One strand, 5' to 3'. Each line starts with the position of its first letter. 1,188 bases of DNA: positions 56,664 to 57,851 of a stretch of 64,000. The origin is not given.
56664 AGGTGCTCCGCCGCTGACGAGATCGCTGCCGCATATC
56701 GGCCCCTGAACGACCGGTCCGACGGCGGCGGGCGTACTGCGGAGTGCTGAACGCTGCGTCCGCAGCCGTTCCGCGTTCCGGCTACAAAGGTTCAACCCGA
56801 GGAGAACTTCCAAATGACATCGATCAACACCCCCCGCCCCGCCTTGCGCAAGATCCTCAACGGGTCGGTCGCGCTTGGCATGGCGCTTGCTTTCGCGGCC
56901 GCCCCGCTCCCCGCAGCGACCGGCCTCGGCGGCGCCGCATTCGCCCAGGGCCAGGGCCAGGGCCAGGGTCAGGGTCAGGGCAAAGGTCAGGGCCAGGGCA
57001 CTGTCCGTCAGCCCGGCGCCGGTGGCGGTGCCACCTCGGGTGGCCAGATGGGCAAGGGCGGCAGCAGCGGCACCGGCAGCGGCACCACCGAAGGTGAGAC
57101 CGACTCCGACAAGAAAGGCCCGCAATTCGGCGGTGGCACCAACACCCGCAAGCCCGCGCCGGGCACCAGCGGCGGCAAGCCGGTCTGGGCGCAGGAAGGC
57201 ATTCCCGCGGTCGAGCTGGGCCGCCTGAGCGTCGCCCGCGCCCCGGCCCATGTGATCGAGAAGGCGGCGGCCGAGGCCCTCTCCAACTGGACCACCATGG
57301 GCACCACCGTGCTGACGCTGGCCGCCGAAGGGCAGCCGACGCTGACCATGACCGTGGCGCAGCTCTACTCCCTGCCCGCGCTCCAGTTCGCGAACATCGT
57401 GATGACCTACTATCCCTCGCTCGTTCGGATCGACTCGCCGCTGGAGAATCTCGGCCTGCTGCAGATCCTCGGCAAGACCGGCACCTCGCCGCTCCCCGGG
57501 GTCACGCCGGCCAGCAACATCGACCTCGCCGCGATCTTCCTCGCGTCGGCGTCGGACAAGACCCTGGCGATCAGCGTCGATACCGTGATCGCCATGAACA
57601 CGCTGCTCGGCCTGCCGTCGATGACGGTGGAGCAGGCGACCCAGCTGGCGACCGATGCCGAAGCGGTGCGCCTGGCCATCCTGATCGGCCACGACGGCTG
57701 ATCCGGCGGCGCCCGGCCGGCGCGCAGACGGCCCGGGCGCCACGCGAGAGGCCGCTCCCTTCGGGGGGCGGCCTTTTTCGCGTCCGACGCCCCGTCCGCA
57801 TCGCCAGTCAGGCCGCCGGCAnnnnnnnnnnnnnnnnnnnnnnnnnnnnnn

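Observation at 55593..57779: Three-gene operon of secreted proteins with no recognisable family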

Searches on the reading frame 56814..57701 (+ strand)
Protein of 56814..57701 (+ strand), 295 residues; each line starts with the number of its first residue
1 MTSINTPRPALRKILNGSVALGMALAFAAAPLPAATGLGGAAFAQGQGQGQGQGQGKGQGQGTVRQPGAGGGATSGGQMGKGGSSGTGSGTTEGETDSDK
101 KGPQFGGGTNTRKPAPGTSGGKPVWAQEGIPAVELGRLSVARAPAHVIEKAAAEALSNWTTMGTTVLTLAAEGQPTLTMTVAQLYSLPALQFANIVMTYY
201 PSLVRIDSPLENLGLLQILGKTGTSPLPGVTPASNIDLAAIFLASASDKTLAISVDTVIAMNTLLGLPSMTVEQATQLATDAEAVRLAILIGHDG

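Call 3: search_protein_families(library=pfam, proteins=[window:56814-57701:+], max_evalue=1)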
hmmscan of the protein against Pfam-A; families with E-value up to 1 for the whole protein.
window:56814-57701:+ (295 aa): 0 families

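Call 4: search_protein_families(library=ncbifam, proteins=[window:56814-57701:+], max_evalue=1)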
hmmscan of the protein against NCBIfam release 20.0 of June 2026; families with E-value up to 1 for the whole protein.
window:56814-57701:+ (295 aa): 1 family
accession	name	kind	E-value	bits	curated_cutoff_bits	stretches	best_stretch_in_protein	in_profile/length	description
NF033849.1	ser_rich_anae_1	subfamily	0.39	8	650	1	42-102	248-326/1163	serine-rich protein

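Call 5: find_homologous_proteins(query=window:56814-57701:+)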
Query window:56814-57701:+ (295 aa): 655 proteins with E <= 0.001 among 8000 candidates; the best 120 are listed.
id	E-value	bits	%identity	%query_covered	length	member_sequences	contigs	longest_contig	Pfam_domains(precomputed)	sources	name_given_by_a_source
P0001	3.2e-176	602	99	100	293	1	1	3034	-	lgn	-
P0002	3.0e-124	432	73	100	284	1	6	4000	-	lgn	-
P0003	3.1e-108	379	81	68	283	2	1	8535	-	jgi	jgi:hypothetical protein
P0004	8.2e-108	378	68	100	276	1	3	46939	-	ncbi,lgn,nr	ncbi:MAG: hypothetical protein KGJ41_05565 [Rhodospirillales bacterium]|nr:hypothetical protein [Rho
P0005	1.9e-103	364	66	97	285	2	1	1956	-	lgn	-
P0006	4.5e-100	353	64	99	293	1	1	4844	-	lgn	-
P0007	1.6e-96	341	63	100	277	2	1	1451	-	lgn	-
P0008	6.1e-95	336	60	99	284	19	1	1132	-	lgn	-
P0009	1.9e-92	328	57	100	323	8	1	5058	-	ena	-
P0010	6.4e-91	323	61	87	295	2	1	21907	-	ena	-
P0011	1.3e-90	322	60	96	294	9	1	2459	-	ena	-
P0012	3.3e-90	320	58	99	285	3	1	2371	-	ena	-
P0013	3.3e-90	320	58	99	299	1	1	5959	-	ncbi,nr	ncbi:MAG: hypothetical protein KGI51_09570 [Rhodospirillales bacterium]|nr:hypothetical protein [Rho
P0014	1.1e-89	319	56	99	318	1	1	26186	-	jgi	jgi:hypothetical protein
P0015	1.9e-88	314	56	96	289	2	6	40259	-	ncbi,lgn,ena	-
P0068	9.2e-60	220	53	62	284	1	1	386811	-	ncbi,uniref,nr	ncbi:hypothetical protein [Roseomonas sp. HF4]|uniref:hypothetical protein n=1 Tax=Roseomonas sp. HF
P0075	2.8e-57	212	55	61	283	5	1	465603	-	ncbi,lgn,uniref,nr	ncbi:hypothetical protein FHS88_001444 [Roseomonas alkaliterrae]|uniref:Uncharacterized protein n=1 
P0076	6.6e-57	211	50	72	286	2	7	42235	-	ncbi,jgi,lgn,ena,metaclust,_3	metaclust:\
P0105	3.0e-45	173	53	67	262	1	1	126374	-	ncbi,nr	ncbi:MAG: hypothetical protein H6907_17235 [Hyphomicrobiales bacterium]|nr:hypothetical protein [Hyp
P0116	2.9e-40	156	45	67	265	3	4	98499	-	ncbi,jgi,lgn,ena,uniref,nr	ncbi:hypothetical protein [Yoonia sp.]|uniref:hypothetical protein n=1 Tax=Yoonia sp. TaxID=2212373 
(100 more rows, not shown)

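Call 7: find_encoding_contigs(protein=window:56814-57701:+, flank=10000, max_places=4)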
Protein window:56814-57701:+ (295 aa): 20 contigs read that carry it; 4 places shown.
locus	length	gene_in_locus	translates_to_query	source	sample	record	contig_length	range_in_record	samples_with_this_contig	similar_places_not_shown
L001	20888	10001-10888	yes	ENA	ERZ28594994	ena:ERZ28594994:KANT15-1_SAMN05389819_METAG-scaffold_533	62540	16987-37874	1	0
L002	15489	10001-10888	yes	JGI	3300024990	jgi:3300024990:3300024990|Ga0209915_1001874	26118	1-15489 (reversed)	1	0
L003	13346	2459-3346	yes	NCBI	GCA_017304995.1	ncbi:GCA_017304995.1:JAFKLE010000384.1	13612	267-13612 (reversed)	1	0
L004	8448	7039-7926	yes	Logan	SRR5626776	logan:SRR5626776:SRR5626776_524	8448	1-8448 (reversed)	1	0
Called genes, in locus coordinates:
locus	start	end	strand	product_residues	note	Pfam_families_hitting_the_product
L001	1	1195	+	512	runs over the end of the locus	-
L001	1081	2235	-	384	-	PF01266:DAO, PF01593:Amino_oxidase, PF13450:NAD_binding_8, PF03275:GLF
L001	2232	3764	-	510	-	PF00535:Glycos_transf_2, PF10111:Glyco_tranf_2_2 (weak), PF13641:Glyco_tranf_2_3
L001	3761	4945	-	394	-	PF00535:Glycos_transf_2, PF13641:Glyco_tranf_2_3 (weak)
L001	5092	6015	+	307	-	PF00535:Glycos_transf_2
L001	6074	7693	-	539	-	PF10082:BBP2_2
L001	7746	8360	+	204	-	-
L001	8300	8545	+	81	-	PF13545:HTH_Crp_2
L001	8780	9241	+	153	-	-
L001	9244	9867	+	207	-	-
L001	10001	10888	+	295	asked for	-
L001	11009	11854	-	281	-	-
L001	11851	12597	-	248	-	PF00005:ABC_tran, PF02463:SMC_N (faint), PF13476:AAA_23 (weak), PF13304:AAA_21 (weak)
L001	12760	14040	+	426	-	PF04286:DUF445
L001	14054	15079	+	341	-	PF00296:Bac_luciferase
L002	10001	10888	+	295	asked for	-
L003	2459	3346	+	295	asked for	-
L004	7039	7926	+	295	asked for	-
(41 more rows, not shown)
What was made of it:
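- Closest known: BBP2_2. Same: In this window it sits beside glycosyltransferase genes (call 7).
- In the window the barrel abuts a glycosyltransferase cluster (call 7).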

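Call 8: find_encoding_contigs(protein=P0004, flank=8000, max_places=3)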
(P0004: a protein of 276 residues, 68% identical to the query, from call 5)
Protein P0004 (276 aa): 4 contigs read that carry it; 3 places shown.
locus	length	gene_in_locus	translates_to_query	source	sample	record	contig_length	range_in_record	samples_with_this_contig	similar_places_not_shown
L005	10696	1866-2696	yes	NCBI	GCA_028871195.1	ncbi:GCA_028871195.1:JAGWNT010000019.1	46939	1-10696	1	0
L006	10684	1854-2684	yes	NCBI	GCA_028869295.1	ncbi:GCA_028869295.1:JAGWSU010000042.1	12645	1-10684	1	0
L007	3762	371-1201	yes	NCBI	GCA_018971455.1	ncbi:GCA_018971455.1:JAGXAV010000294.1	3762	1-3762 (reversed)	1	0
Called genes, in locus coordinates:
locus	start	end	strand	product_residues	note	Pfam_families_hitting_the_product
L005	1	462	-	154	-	?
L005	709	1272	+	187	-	-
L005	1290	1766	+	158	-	-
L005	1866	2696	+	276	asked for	-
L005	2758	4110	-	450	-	PF00206:Lyase_1, PF10397:ADSL_C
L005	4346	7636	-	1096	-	PF02743:dCache_1, PF00512:HisKA, PF02518:HATPase_c, PF00072:Response_reg, PF01627:Hpt (weak)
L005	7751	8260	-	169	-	-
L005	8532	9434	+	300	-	PF01073:3Beta_HSD, PF01370:Epimerase, PF02719:Polysacc_synt_2 (weak), PF04321:RmlD_sub_bind (faint), PF16363:GDP_Man_Dehyd, PF07993:NAD_binding_4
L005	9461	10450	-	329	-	PF27233:MJ0711_N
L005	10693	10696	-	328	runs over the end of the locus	PF00389:2-Hacid_dh, PF02826:2-Hacid_dh_C, PF13478:XdhC_C (weak)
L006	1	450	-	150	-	?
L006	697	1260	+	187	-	-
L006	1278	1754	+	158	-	-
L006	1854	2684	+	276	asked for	-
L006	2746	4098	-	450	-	PF00206:Lyase_1, PF10397:ADSL_C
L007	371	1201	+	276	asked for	-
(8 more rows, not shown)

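Call 13: find_related_loci(query=A1, collection=genome_contigs, flank=6000)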
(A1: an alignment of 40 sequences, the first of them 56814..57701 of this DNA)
Query A1 (295 aa) in genome_contigs; peptide patterns used: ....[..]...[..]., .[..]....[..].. (x = any residue, [..] = any of these).
222 stretches matched a pattern; 180 encode a relative of the query (tblastn E <= 1e-3); the best 80 are kept; 80 distinct loci.
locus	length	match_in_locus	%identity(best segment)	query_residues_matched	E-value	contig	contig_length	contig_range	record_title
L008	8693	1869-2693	68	1-295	3e-110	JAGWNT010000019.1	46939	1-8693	MAG: Rhodospirillales bacterium isolate REEB239 contig-150_1132, whole genome shotgun sequence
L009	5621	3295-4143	60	1-293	3e-99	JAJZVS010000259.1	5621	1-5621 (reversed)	MAG: Proteobacteria bacterium isolate SKS5.bin64 NODE_28391_length_5621_cov_2.059884, whole genome shotgun sequence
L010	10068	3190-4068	56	1-293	3e-91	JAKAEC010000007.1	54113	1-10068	MAG: Proteobacteria bacterium isolate WY1.bin119 NODE_879_length_54113_cov_2.962138, whole genome shotgun sequence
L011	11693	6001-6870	59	2-293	5e-91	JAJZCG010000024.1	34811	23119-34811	MAG: Proteobacteria bacterium isolate JA2.bin15 NODE_801_length_34811_cov_3.699919, whole genome shotgun sequence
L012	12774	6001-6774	61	38-293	1e-90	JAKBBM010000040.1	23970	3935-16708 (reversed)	MAG: Proteobacteria bacterium isolate ZJ4.bin36 NODE_2452_length_23970_cov_2.200268, whole genome shotgun sequence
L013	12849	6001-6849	58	11-293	3e-90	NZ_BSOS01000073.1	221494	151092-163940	Acidocella aquatica strain NBRC 112502 sequence073, whole genome shotgun sequence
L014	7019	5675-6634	53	1-293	6e-90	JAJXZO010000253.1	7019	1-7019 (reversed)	MAG: Proteobacteria bacterium isolate BP7.bin56 NODE_21389_length_7019_cov_2.614190, whole genome shotgun sequence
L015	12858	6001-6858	56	8-293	1e-89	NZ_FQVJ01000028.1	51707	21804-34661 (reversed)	Acidocella aminolytica 101 = DSM 11237, whole genome shotgun sequence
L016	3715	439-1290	56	1-293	6e-90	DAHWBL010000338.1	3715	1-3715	MAG TPA_asm: Acetobacteraceae bacterium isolate clean852 k141_801716, whole genome shotgun sequence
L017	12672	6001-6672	64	68-293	5e-88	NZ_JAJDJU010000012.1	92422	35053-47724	Acidocella sp. KAb 2-4 K2-4_contig_12, whole genome shotgun sequence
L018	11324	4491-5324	56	11-293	4e-87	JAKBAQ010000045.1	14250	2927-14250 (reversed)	MAG: Proteobacteria bacterium isolate ZJ2.bin62 NODE_4762_length_14250_cov_3.186363, whole genome shotgun sequence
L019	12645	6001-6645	65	77-293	5e-85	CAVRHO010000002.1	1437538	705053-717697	MAG: uncultured Alphaproteobacteria bacterium isolate MFD05684.bin.1.351 genome assembly, contig: contig_20045, whole ge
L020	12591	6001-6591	67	97-293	4e-83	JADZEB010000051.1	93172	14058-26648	MAG: Alphaproteobacteria bacterium isolate SJ804 c_000001614867, whole genome shotgun sequence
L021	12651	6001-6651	63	75-293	7e-82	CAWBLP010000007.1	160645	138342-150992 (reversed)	MAG: uncultured Alphaproteobacteria bacterium isolate MFD02416.bin.1.382 genome assembly, contig: contig_10846, whole ge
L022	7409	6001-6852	55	1-293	3e-81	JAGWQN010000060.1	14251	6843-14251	MAG: Rhodospirillales bacterium isolate REEB303 k141_1420477, whole genome shotgun sequence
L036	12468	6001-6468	51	120-294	2e-46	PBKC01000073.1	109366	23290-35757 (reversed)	MAG: Rhodospirillaceae bacterium isolate SP28 MHASMcontig_3520593, whole genome shotgun sequence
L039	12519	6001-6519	47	97-294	5e-44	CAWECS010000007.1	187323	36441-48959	MAG: uncultured Gammaproteobacteria bacterium isolate MFD03551.bin.2.28 genome assembly, contig: contig_23072, whole gen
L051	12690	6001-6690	43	68-293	5e-39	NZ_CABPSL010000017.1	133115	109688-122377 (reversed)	Pandoraea cepalis strain LMG 31106, whole genome shotgun sequence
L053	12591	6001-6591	45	97-293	2e-38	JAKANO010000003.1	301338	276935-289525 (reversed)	MAG: Proteobacteria bacterium isolate WY5.bin77 NODE_28_length_301338_cov_2.612531, whole genome shotgun sequence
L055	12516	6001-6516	45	97-293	5e-38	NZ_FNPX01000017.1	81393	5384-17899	Jannaschia faecimaris strain DSM 100420, whole genome shotgun sequence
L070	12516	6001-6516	44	97-293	4e-35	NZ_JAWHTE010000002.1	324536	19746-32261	Rhodophyticola sp. MJ-SS7 NODE_2_length_324536_cov_340.463350, whole genome shotgun sequence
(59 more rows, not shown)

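Call 17: predict_structure(alignment_id=A1)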
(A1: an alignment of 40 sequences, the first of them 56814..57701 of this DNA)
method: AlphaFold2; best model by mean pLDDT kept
length: 295 residues; sequences in the alignment: 40
mean_pLDDT: 74.3   pTM: 0.60
mean pLDDT of the five models: 74.3, 73.8, 73.3, 71.9, 70.2
residues with pLDDT >= 90: 146; 70-90: 16; 50-70: 41; < 50: 92
segments of 3 or more residues with pLDDT < 50: 1-8, 10-13, 15-26, 28-45, 47-50, 53-66, 68-72, 74-93
pLDDT, mean of each block of 10 residues (from residue 1): 46 47 45 45 47 47 47 45 45 49 50 60 56 74 92 97 97 97 98 97 93 98 98 98 94 95 95 98 97 85
secondary structure, 60 per line:
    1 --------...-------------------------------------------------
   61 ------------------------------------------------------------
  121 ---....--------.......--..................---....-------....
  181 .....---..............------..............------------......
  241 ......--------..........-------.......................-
elements in order: H124-127 H136-142 H145-162 E166-169 E177-180 H181-185 H189-202 H209-222 H235-246 H255-264 H272-294
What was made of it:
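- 56814..57701 (+): g3: exported 295-aa protein. The signal ends AFA/Q. A ~75-aa Gly/Gln/Ser/Thr-rich tail that AlphaFold2 models at low confidence (pLDDT mostly below 50) follows, then the invariant motif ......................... and a ~160-aa helical domain. AF2 pLDDT is above 90 for residues ~140-295 (call 17).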

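Call 20: fold_search(model_id=the predicted structure, library=pdb)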
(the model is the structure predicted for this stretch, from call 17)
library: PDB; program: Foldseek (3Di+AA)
matches with E <= 10: 66; with E <= 0.001: 0
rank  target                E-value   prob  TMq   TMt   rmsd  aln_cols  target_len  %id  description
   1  7a0x_A                1.7e+00  0.05  0.13  0.11  14.9       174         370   11  Structure of dimeric sodium proton antiporter NhaA, at pH 6.0, crystallized with chimeric Fab antibodies (released 2022-02-23)
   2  5hxh_B                2.8e+00  0.02  0.10  0.10  16.0       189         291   16  Structural mechanisms of extracellular ion exchange and induced binding-site occlusion in the sodium-calcium exchanger (released 2016-05-11)
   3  4m5b                  3.7e+00  0.05  0.18  0.22  12.8       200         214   12  Crystal Structure of an Truncated Transition Metal Transporter (released 2014-03-26)
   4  8rhe_B                3.7e+00  0.02  0.11  0.11  15.7       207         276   12  Lytic Transglycosylase MltD of Pseudomonas aeruginosa bound to the Natural Product Bulgecin A (released 2024-04-17)
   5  3tv2                  3.8e+00  0.02  0.12  0.09  16.4       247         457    9  Structure of a class II fumarate hydratase from Burkholderia pseudomallei (released 2011-09-28)
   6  6oft_B                4.1e+00  0.03  0.07  0.05  12.2        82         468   15  The crystal structure of the first half of the periplasmic protease PqqL from Escherichia coli (released 2019-10-02)
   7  2jsw_MODEL_1_A        4.1e+00  0.02  0.15  0.20  15.1       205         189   10  Solution Structure of the R13 Domain of Talin (released 2008-01-29)
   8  6ebt_A                4.1e+00  0.02  0.09  0.06  14.4       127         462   12  Crystal structure of recombinant mutant N107T of human fumarase (released 2019-08-21)
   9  7a0w_A                4.3e+00  0.02  0.11  0.10  15.2       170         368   11  Structure of dimeric sodium proton antiporter NhaA, at pH 8.5, crystallized with chimeric Fab antibodies (released 2022-02-23)
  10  3let_A                4.7e+00  0.02  0.13  0.12  16.6       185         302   10  Crystal Structure of Fic domain containing AMPylator, VopS (released 2010-04-21)
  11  6jio_A                4.7e+00  0.01  0.09  0.10  15.8       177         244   12  Human LXR-beta in complex with a ligand (released 2019-10-16)
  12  7lub_A                4.7e+00  0.01  0.10  0.07  20.0       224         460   12  Crystal structure of recombinant human fumarase in complex with D-2-amino-3-phosphono-propionic acid (released 2022-02-23)
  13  5d6b                  5.0e+00  0.01  0.10  0.07  19.5       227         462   10  Human fumarase (wild type) (released 2016-08-24)
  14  7miw_C                5.3e+00  0.03  0.11  0.07  17.8       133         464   14  Crystal Structure of Fumarate hydratase class II from Elizabethkingia anophelis NUHP1 (released 2021-04-28)
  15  3e04_A                5.3e+00  0.02  0.11  0.08  19.0       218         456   12  Crystal structure of human fumarate hydratase (released 2008-08-12)
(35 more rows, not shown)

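Call 35: search_solved_structures(query=A1, max_evalue=10)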
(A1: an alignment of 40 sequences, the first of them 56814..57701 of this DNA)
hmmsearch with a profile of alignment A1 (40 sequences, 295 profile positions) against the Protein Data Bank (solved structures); distinct sequences matched with E-value up to 10: 2.
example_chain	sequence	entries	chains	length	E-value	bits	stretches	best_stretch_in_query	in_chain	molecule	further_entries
2l6h_A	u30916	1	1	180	0.45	13.3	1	5-78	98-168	Focal adhesion kinase 1, linker, Paxillin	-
2l6f_A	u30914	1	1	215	0.9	12.3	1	5-95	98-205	Focal adhesion kinase 1, linker1, Paxillin, linker2, Paxillin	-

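Call 37: search_protein_families(library=pfam, proteins=[L070:6593-7393:+, L055:6602-7384:+, L051:6754-7743:+, L053:7768-8529:+, L039:4290-5405:+, L039:1471-4086:+, L051:4111-5586:+, L036:4061-5389:+], max_evalue=0.1)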
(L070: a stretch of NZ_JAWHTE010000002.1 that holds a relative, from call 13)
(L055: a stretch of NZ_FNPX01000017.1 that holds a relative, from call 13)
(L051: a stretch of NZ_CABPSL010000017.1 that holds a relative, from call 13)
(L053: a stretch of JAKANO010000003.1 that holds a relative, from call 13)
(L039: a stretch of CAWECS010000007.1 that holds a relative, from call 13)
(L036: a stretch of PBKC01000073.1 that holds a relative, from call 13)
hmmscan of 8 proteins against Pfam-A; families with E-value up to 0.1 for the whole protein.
L070:6593-7393:+ (266 aa): 0 families

L055:6602-7384:+ (260 aa): 2 families
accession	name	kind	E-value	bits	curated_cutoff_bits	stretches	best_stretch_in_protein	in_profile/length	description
PF13505.12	OMP_b-brl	-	3.4e-07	31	28.7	1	26-235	9-158/175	Outer membrane protein beta-barrel domain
PF23125.1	Xre-MbcA-ParS_M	-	0.059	13.5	27.8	0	147-175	1-29/51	Antitoxin Xre/MbcA/ParS-like, middle domain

L051:6754-7743:+ (329 aa): 0 families

L053:7768-8529:+ (253 aa): 0 families

L039:4290-5405:+ (371 aa): 0 families

L039:1471-4086:+ (871 aa): 4 families
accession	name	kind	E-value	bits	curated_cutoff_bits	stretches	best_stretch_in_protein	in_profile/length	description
PF10082.15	BBP2_2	-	9.1e-89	298.4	23.7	1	70-435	6-374/378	Putative beta-barrel porin 2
PF13505.12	OMP_b-brl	-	4.8e-25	89.2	28.7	3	479-655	15-175/175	Outer membrane protein beta-barrel domain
PF01389.23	OmpA_membrane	-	0.00011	22.5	21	1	467-657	6-178/180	OmpA-like transmembrane domain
PF10677.15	DUF2490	-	0.0023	18.1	29.8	0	358-417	6-62/186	Protein of unknown function (DUF2490)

L051:4111-5586:+ (491 aa): 5 families
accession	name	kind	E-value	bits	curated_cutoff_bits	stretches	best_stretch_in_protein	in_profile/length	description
PF10082.15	BBP2_2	-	1.6e-90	304.2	23.7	1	107-487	9-376/378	Putative beta-barrel porin 2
PF13505.12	OMP_b-brl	-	2.8e-09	37.8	28.7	3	254-338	67-148/175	Outer membrane protein beta-barrel domain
PF05275.17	CopB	-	0.0015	18.6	27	1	278-328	156-206/208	Copper resistance protein B precursor (CopB)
PF03895.21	YadA_anchor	-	0.022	15.3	22.7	0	439-464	19-44/60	YadA-like membrane anchor domain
PF02530.20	Porin_2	-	0.027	14.3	22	1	185-376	158-324/357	Porin subfamily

L036:4061-5389:+ (442 aa): 0 families

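Call 60: find_encoding_contigs(protein=P0116, flank=10000, max_places=2)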
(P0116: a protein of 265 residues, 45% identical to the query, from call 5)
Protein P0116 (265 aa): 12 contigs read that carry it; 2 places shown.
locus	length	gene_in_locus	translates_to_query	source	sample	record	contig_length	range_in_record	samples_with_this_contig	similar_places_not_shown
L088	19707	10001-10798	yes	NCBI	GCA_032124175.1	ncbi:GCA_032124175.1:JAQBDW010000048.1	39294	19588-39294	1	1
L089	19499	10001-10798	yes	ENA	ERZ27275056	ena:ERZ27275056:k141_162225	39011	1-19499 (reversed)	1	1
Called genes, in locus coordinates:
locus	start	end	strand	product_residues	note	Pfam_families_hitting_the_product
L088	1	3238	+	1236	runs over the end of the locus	PF00873:ACR_tran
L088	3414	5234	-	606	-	PF00664:ABC_membrane, PF00005:ABC_tran, PF02463:SMC_N (weak)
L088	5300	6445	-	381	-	PF17936:Big_6 (faint), PF01476:LysM (weak)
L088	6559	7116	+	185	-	PF18306:LDcluster4, PF03641:Lysine_decarbox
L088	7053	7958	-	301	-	PF00892:EamA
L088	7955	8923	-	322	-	PF00291:PALP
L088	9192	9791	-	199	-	PF00081:Sod_Fe_N, PF02777:Sod_Fe_C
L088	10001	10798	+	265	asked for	-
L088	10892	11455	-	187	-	PF04268:SoxG, PF01571:GCV_T (weak)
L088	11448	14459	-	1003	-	PF13510:Fer2_4, PF07992:Pyr_redox_2, PF12831:FAD_oxidored, PF13450:NAD_binding_8 (weak), PF17806:SO_alpha_A3, PF01571:GCV_T, PF08669:GCV_T_C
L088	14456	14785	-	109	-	PF04267:SoxD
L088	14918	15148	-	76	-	-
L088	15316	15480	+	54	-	-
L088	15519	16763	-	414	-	PF01946:Thi4 (weak), PF01266:DAO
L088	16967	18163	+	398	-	-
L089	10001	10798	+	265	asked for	-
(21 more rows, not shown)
